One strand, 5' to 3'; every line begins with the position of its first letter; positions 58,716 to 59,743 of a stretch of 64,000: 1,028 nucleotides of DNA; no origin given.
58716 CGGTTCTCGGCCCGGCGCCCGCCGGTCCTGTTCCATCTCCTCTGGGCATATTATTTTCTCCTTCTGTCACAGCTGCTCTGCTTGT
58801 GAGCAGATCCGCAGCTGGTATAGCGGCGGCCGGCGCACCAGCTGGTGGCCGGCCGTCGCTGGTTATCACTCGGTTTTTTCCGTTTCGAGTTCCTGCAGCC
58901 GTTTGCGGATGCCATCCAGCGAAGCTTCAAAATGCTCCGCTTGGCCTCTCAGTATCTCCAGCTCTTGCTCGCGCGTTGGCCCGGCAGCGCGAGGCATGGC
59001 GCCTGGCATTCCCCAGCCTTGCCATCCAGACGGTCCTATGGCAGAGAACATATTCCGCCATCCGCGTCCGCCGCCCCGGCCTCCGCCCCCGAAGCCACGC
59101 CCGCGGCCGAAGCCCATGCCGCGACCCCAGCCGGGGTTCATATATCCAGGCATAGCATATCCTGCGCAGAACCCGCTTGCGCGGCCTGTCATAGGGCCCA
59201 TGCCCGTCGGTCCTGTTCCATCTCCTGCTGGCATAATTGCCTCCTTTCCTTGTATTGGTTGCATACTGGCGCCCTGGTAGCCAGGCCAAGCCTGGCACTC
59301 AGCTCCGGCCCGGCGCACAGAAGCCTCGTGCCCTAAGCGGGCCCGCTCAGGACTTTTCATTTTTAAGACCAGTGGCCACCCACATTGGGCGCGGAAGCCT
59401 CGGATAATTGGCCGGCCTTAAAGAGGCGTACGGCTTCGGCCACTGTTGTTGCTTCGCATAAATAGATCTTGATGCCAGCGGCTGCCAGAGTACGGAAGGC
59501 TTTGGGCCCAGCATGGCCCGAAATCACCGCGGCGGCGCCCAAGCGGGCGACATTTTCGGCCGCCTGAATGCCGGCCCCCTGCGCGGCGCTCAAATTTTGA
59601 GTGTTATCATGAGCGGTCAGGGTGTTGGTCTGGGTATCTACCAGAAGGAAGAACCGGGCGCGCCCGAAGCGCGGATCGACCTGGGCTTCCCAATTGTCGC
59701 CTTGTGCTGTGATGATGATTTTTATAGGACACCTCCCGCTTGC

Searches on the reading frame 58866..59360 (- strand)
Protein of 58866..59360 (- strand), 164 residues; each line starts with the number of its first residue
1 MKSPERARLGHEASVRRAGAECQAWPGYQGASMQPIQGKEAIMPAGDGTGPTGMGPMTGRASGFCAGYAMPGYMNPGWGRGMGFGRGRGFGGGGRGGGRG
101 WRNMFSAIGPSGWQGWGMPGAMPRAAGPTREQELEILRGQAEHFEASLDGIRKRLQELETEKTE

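Call 44: search_protein_families(library=pfam, proteins=[window:58866-59360:-], max_evalue=0.001)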
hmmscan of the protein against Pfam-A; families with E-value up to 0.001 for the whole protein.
window:58866-59360:- (164 aa): 1 family
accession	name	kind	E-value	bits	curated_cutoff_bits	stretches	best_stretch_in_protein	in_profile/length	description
PF17253.7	DUF5320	-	3.1e-22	80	27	1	43-158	1-99/99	Family of unknown function (DUF5320)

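Call 64: search_protein_families(library=ncbifam, proteins=[window:58866-59360:-], max_evalue=0.00001)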
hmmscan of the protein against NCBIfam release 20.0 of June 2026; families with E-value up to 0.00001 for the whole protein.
window:58866-59360:- (164 aa): 0 families

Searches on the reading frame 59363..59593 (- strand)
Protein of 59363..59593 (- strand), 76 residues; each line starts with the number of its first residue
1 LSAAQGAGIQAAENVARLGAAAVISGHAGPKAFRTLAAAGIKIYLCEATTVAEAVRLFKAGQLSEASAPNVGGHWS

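Call 44: search_protein_families(library=pfam, proteins=[window:59363-59593:-], max_evalue=0.001)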
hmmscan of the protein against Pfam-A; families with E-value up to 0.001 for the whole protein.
window:59363-59593:- (76 aa): 1 family
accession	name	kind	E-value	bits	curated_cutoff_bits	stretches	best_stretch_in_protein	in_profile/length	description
PF02579.22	Nitro_FeMo-Co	-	1.5e-10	41.7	26.3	1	3-59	37-93/94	Dinitrogenase iron-molybdenum cofactor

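Call 64: search_protein_families(library=ncbifam, proteins=[window:59363-59593:-], max_evalue=0.00001)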
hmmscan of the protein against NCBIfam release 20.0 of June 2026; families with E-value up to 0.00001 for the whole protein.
window:59363-59593:- (76 aa): 0 families
